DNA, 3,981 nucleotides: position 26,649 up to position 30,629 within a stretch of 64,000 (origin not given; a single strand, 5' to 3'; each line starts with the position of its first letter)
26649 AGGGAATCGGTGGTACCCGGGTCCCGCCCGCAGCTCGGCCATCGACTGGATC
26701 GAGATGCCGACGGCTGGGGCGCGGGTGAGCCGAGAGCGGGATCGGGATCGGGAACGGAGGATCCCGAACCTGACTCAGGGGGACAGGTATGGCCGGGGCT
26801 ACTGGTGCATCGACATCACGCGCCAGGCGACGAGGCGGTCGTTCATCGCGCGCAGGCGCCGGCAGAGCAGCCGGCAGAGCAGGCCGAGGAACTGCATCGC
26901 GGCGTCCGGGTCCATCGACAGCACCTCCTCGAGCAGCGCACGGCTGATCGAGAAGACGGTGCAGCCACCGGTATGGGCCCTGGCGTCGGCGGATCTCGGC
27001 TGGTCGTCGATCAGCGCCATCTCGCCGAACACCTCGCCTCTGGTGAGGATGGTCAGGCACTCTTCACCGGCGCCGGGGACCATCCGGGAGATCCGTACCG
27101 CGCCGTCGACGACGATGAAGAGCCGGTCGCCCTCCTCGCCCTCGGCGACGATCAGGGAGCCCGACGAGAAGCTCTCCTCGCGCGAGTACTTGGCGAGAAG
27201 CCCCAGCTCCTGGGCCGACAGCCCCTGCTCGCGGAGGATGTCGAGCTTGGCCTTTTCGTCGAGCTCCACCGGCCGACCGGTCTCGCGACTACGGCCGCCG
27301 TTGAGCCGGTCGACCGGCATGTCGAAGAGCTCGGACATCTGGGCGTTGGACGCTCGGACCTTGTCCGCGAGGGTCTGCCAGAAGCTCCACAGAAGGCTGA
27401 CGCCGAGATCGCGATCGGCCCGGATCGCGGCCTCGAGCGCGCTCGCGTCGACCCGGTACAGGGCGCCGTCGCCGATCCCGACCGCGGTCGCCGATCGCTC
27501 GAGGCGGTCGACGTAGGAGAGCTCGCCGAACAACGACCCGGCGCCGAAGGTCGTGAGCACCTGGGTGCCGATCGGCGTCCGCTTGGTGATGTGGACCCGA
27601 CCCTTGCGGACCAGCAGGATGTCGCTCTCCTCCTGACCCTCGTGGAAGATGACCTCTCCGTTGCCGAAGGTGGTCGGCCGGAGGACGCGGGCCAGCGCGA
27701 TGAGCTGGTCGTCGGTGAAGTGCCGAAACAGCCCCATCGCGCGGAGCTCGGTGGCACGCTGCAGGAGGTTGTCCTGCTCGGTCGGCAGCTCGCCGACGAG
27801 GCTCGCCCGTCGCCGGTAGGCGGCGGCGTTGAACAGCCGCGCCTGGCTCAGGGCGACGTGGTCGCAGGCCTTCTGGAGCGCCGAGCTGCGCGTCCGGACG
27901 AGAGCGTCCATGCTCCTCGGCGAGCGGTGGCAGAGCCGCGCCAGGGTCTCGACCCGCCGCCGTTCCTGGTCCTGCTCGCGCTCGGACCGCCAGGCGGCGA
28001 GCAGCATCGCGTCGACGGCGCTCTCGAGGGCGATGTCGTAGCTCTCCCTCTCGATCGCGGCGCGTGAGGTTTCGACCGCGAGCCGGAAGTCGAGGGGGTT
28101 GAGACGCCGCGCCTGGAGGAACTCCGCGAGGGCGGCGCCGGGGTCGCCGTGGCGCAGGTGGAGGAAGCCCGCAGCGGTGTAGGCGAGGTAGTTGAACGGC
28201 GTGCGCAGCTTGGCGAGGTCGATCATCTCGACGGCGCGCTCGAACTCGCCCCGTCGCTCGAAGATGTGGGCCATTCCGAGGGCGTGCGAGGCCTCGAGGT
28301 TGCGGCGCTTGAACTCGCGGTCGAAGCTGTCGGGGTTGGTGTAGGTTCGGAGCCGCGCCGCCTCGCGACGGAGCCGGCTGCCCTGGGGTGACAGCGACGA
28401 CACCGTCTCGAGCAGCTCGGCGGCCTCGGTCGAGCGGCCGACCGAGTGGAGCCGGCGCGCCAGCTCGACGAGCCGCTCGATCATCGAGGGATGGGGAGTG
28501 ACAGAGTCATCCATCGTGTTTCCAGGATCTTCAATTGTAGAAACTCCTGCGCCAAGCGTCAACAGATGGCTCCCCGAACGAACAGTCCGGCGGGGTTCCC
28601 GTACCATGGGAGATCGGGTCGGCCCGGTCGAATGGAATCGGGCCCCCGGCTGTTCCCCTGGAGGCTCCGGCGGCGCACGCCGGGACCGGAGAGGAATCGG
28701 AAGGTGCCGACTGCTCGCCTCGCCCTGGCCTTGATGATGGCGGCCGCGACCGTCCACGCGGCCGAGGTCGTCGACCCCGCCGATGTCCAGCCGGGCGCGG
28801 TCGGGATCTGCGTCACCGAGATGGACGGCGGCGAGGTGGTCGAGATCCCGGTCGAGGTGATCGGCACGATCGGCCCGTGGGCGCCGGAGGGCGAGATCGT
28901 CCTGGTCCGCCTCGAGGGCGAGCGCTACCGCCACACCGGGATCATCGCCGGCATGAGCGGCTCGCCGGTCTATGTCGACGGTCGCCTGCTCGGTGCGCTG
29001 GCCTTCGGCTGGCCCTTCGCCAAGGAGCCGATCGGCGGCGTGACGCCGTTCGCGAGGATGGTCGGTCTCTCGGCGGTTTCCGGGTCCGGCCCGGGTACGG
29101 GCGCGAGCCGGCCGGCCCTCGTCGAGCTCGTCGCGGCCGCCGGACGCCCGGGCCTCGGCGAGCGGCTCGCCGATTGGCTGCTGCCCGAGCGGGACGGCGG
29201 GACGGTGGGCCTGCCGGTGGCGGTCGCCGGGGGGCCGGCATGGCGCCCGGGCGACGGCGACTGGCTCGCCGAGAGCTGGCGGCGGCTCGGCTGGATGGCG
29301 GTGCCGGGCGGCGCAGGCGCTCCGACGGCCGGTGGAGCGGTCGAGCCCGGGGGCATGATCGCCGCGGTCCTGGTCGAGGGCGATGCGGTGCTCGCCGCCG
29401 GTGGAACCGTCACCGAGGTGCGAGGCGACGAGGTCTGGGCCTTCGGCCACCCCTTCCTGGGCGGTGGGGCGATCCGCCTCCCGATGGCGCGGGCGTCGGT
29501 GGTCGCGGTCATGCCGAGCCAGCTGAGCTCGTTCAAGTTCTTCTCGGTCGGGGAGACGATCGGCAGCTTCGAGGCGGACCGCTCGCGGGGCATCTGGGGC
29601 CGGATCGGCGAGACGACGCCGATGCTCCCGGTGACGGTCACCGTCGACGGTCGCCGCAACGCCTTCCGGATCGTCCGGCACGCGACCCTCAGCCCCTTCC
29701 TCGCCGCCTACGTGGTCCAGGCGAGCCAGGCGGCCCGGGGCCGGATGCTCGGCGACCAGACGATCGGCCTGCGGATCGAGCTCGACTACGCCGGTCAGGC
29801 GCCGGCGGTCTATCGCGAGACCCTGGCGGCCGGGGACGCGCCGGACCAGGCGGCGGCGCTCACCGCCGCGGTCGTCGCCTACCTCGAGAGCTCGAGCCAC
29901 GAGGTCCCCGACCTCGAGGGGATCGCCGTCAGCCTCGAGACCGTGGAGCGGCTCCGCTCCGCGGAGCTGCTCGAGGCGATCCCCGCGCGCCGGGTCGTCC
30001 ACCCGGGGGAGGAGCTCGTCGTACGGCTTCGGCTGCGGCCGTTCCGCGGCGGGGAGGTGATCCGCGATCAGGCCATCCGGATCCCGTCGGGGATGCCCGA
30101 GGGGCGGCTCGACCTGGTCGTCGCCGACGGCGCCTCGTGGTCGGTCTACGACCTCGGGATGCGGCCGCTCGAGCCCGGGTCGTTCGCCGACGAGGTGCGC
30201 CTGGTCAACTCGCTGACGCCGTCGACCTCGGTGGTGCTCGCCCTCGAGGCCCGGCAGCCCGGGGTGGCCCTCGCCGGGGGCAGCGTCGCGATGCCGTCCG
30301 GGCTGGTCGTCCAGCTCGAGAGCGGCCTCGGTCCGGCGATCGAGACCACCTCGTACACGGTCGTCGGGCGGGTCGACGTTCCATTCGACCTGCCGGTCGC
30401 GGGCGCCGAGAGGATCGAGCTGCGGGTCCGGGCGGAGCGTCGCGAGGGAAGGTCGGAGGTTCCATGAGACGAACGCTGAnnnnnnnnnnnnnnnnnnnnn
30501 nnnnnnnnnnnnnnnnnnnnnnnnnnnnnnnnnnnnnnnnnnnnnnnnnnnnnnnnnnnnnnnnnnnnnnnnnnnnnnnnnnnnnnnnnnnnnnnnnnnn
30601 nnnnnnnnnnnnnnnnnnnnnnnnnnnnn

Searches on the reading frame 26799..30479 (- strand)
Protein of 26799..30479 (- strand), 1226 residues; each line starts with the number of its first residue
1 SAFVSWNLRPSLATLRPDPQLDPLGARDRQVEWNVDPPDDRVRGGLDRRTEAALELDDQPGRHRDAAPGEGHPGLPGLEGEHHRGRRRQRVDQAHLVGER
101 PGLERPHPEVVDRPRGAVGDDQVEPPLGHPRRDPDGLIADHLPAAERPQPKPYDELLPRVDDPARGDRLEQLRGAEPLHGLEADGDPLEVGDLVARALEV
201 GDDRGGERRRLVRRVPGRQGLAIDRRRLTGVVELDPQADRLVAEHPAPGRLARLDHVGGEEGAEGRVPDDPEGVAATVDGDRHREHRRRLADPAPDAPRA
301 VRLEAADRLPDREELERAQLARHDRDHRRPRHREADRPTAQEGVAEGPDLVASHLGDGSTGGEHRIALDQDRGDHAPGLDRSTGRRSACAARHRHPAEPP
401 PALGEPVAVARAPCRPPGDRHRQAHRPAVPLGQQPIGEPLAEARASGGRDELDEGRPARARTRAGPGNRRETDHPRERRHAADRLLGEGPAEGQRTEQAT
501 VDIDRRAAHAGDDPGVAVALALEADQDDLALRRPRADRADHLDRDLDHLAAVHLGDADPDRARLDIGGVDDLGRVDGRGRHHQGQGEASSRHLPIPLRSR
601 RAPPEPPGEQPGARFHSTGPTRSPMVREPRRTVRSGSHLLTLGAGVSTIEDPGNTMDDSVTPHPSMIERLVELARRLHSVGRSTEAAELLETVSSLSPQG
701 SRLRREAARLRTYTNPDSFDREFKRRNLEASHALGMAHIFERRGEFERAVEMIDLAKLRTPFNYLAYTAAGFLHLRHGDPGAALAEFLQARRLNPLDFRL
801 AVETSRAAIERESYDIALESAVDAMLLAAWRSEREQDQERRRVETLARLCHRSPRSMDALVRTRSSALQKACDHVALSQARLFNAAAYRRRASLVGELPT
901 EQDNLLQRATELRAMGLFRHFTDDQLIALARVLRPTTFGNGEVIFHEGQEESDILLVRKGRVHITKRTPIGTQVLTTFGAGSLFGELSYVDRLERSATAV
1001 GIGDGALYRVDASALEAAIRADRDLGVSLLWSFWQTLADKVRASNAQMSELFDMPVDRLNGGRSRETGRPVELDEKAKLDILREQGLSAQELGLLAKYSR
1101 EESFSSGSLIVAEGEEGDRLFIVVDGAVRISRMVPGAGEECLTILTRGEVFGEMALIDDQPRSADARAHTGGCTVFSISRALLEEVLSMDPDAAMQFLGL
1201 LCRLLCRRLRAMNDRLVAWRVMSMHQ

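Call 49: search_protein_families(library=pfam, proteins=[window:26799-30479:-], max_evalue=0.01)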
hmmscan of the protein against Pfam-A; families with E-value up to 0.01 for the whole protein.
window:26799-30479:- (1226 aa): 3 families
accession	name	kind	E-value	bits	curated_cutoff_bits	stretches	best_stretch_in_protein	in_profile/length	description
PF00027.35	cNMP_binding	-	1.3e-36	124.9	27.5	2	1102-1188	2-87/89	Cyclic nucleotide-binding domain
PF07719.23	TPR_2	-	0.00021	21.6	27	0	766-795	3-32/34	Tetratricopeptide repeat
PF13176.12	TPR_7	-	0.0015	18.9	27.9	0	736-755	5-24/36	Tetratricopeptide repeat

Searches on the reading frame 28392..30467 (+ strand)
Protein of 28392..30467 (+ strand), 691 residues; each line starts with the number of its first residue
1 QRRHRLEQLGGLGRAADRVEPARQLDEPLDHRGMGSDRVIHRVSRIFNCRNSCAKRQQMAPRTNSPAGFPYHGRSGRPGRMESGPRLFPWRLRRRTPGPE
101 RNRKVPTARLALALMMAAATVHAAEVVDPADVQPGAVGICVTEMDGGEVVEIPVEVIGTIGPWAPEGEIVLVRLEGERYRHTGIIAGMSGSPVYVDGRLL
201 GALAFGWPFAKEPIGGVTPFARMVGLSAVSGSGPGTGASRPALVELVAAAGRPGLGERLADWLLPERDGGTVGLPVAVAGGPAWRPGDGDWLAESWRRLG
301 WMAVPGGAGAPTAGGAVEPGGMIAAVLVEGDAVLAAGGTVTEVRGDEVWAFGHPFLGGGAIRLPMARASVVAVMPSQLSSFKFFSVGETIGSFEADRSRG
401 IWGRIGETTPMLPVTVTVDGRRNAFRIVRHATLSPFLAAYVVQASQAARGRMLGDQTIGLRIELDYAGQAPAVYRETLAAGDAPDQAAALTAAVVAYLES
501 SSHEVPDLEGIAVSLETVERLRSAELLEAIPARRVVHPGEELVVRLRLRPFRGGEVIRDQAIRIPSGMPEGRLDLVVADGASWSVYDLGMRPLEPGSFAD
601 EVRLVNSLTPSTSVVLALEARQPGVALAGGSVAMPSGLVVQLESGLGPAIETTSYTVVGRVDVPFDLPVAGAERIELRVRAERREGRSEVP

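Call 43: search_protein_families(library=pfam, proteins=[window:28392-30467:+], max_evalue=0.01)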
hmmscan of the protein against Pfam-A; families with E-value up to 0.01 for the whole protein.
window:28392-30467:+ (691 aa): 1 family
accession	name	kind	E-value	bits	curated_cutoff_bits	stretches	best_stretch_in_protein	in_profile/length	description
PF05580.18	Peptidase_S55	-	3.7e-05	24.3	25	1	122-205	108-192/210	SpoIVB peptidase S55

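Call 95: search_protein_families(library=ncbifam, proteins=[window:28392-30467:+], max_evalue=0.001)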
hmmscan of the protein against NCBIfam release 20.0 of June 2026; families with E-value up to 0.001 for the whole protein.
window:28392-30467:+ (691 aa): 1 family
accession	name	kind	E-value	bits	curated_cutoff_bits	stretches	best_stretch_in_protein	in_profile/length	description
TIGR02860.1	spore_IV_B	equivalog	8.6e-05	21.7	305.25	1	129-204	301-377/402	SpoIVB peptidase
